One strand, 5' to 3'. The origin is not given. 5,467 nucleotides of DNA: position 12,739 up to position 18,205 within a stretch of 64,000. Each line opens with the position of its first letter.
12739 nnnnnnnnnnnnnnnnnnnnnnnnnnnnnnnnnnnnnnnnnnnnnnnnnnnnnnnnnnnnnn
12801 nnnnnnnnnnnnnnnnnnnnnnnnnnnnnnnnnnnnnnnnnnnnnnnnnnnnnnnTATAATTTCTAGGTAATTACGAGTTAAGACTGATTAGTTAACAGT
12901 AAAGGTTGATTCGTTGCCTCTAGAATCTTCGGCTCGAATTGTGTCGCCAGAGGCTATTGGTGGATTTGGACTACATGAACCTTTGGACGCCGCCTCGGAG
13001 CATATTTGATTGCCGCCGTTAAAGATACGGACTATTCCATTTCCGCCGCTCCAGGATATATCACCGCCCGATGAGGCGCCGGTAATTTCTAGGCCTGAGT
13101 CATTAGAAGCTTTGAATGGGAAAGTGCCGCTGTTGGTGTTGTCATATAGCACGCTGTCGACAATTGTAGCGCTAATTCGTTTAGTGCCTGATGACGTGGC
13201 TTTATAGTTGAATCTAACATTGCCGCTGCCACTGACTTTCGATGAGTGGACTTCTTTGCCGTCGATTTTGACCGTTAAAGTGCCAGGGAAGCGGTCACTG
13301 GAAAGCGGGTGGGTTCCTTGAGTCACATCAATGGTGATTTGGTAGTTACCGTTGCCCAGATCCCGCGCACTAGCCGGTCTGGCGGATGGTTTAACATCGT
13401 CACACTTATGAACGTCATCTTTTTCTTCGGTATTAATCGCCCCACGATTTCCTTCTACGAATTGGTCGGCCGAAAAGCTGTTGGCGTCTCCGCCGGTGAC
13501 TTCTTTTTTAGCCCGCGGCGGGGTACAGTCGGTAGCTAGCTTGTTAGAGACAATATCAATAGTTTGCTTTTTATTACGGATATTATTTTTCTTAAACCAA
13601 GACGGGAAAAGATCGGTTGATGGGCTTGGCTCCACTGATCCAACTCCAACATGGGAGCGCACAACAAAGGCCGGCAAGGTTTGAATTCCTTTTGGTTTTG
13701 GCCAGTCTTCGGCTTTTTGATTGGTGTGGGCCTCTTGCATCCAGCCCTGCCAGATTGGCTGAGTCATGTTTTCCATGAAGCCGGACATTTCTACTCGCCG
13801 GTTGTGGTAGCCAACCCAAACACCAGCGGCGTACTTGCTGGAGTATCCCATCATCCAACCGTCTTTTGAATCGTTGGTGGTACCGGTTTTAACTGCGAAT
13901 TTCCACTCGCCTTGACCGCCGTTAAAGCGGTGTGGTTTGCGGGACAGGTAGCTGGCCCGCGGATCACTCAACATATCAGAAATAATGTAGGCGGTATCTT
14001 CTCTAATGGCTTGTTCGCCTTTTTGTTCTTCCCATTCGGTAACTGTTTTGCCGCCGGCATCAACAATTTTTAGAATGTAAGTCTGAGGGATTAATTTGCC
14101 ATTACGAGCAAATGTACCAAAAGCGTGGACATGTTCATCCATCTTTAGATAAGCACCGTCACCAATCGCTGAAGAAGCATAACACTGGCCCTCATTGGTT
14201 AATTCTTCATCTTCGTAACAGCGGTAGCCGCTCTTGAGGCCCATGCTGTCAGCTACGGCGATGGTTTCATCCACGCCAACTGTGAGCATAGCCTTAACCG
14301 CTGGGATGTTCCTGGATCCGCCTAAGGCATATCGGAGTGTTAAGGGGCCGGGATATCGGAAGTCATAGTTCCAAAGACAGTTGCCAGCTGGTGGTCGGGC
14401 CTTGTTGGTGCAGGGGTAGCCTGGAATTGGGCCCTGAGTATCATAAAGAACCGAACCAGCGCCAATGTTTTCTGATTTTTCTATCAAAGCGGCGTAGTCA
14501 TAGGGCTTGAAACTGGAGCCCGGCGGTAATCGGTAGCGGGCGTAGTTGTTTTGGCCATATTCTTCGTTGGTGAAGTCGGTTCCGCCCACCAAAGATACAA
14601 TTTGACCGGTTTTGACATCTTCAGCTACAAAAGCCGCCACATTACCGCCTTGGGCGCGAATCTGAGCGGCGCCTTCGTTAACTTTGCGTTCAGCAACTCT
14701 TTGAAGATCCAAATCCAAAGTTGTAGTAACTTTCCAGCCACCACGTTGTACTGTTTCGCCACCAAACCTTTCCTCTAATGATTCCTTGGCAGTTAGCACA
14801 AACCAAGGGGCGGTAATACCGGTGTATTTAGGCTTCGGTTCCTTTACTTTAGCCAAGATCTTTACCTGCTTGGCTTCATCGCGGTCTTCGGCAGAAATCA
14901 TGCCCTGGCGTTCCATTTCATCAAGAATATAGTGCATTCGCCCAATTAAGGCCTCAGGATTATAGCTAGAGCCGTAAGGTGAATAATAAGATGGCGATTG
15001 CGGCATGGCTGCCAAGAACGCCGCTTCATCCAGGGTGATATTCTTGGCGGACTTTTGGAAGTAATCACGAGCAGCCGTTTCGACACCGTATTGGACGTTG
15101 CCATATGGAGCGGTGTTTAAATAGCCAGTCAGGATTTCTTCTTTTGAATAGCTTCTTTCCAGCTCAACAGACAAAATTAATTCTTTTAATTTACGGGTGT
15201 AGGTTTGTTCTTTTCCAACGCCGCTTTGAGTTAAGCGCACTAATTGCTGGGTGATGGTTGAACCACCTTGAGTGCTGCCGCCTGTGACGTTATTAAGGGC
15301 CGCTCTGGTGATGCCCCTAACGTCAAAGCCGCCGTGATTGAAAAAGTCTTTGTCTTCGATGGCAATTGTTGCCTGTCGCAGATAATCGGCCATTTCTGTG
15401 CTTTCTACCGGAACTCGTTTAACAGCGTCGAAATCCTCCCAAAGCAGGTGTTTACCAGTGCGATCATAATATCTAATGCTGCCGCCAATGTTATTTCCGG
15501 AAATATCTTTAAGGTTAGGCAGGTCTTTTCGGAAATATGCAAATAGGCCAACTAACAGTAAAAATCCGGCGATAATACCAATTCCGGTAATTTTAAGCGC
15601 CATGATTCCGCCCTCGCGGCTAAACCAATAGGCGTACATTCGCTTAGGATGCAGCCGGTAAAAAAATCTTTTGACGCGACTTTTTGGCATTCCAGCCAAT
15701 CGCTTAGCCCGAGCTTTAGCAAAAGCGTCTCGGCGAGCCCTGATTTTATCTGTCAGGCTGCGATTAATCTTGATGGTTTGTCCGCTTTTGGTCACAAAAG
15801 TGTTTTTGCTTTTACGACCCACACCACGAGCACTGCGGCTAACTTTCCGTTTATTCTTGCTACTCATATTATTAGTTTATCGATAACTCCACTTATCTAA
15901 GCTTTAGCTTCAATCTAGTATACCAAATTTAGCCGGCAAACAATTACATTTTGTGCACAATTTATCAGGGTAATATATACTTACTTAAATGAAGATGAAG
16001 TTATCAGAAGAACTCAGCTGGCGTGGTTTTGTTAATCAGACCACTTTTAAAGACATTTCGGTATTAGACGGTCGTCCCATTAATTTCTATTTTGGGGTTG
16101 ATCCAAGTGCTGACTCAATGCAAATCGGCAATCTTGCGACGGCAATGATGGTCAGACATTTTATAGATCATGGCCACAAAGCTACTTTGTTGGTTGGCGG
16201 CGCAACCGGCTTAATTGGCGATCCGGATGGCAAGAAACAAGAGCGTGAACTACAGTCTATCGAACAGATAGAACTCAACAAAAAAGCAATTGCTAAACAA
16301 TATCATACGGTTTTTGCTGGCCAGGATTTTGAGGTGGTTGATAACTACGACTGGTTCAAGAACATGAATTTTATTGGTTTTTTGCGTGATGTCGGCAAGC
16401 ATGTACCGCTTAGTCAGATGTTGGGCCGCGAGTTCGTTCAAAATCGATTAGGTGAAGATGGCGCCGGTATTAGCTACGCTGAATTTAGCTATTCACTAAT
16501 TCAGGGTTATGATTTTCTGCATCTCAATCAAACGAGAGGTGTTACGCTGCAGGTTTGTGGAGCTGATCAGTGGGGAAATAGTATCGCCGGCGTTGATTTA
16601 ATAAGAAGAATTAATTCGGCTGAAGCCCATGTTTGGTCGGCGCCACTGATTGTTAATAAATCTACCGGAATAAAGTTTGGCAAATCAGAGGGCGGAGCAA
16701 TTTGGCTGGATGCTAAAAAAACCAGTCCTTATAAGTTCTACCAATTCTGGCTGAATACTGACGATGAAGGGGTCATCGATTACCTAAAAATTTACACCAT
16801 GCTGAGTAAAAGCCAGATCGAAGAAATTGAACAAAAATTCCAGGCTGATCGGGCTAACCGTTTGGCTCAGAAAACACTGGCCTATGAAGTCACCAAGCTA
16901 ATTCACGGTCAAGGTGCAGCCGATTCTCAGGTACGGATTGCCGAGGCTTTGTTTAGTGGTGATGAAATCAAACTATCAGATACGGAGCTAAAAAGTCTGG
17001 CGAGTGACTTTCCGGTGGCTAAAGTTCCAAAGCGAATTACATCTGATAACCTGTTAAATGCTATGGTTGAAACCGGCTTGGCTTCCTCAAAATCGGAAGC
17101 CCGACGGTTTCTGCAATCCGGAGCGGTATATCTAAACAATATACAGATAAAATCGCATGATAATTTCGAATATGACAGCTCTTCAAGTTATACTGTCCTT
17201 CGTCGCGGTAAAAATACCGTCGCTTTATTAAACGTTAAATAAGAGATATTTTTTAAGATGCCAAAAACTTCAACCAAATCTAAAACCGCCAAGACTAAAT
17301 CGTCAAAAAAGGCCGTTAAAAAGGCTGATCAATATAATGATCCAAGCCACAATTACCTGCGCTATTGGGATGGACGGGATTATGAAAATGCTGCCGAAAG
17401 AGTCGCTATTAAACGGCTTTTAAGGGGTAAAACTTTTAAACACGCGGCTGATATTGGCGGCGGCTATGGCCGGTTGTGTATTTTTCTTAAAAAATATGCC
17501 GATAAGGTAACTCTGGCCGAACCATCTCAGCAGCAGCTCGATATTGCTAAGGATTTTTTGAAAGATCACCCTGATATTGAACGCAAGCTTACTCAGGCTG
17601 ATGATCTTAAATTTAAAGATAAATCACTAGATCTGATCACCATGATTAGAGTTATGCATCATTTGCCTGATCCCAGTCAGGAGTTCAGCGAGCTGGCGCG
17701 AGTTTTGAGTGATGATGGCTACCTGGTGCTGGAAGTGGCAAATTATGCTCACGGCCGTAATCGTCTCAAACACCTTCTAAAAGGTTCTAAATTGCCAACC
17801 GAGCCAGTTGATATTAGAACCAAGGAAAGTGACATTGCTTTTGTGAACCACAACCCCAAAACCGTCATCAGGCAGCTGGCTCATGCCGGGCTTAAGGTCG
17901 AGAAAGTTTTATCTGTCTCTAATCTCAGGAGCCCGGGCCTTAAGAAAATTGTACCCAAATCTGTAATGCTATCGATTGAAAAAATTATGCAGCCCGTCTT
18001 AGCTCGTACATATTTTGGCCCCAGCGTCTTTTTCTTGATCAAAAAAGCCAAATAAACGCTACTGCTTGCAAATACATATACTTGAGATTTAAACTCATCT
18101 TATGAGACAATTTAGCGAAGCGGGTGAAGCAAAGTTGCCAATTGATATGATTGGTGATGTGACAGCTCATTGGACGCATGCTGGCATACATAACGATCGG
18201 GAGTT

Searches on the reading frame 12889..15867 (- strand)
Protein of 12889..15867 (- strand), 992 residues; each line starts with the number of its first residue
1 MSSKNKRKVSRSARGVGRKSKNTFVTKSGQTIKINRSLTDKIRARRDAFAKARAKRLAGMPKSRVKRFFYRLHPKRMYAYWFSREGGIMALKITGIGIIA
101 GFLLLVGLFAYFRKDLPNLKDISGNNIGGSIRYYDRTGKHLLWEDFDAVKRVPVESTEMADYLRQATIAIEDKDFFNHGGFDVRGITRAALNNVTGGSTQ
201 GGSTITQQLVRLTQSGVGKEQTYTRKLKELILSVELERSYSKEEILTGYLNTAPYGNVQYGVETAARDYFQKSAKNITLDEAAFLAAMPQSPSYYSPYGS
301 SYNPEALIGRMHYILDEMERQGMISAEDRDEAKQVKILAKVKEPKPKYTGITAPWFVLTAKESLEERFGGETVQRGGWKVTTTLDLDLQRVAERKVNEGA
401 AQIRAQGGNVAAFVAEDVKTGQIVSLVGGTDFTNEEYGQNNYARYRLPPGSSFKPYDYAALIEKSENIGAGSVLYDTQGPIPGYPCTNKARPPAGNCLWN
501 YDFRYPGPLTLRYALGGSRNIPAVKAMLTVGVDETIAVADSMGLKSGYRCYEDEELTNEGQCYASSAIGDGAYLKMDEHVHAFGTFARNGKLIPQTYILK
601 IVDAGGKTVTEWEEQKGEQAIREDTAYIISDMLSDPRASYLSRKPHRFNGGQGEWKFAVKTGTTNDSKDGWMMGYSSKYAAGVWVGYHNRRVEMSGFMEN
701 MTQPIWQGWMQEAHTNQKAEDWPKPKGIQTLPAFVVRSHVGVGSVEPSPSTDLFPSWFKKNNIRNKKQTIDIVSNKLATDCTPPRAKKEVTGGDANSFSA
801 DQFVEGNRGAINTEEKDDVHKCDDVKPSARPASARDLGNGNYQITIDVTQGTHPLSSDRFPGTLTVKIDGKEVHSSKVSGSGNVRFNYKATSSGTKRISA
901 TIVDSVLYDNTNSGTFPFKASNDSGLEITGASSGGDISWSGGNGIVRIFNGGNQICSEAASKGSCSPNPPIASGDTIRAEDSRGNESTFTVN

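Call 11: search_protein_families(library=pfam, proteins=[window:12889-15867:-], max_evalue=0.00001)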
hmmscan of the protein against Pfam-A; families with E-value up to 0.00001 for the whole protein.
window:12889-15867:- (992 aa): 2 families
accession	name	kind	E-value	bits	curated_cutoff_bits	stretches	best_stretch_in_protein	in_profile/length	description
PF00912.28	Transgly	-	1.5e-57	194.3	27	1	148-318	11-177/178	Transglycosylase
PF00905.27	Transpeptidase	-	5.4e-16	59.1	22.1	1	412-687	2-275/299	Penicillin binding protein transpeptidase domain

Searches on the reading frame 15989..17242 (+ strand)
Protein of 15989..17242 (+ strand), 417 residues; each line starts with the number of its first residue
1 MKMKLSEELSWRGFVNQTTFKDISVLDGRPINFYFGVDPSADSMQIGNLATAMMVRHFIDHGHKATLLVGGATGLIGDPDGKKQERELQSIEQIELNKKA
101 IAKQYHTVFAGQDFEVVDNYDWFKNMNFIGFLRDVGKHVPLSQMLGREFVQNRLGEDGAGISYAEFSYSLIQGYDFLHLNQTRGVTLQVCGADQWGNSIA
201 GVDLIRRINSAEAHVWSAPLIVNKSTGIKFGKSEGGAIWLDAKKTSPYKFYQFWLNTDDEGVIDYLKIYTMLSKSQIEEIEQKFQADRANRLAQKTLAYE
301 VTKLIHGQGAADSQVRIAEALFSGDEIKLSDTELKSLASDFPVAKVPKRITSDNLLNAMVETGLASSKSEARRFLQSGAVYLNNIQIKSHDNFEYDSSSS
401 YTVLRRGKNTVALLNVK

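Call 11: search_protein_families(library=pfam, proteins=[window:15989-17242:+], max_evalue=0.00001)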
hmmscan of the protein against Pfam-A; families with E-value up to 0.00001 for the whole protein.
window:15989-17242:+ (417 aa): 3 families
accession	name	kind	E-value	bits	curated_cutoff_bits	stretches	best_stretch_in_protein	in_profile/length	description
PF00579.31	tRNA-synt_1b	-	2.1e-68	231.2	21.1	1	28-322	3-291/292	tRNA synthetases class I (W and Y)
PF22421.1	SYY_C-terminal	-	1.6e-12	47.5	27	1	333-410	1-79/83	Tyrosine--tRNA ligase SYY-like C-terminal domain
PF01479.30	S4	-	9.2e-06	25.7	22.8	0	356-388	4-36/48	S4 domain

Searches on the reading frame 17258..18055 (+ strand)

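Call 11: search_protein_families(library=pfam, proteins=[window:17258-18055:+], max_evalue=0.00001)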
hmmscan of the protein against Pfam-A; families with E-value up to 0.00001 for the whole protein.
window:17258-18055:+ (265 aa): 5 families
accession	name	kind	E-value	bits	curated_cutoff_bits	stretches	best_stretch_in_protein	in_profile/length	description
PF08241.18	Methyltransf_11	-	1.8e-17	64.2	21.2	1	65-158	2-95/95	Methyltransferase domain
PF13489.12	Methyltransf_23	-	8.8e-16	58.5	27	1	52-172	14-130/164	Methyltransferase domain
PF13649.12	Methyltransf_25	-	2.5e-14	54.2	27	1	64-154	2-97/97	Methyltransferase domain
PF08242.18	Methyltransf_12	-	5.6e-13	49.9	30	1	65-156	2-98/98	Methyltransferase domain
PF13847.12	Methyltransf_31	-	9.3e-08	32.3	27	1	64-165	8-114/145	Methyltransferase domain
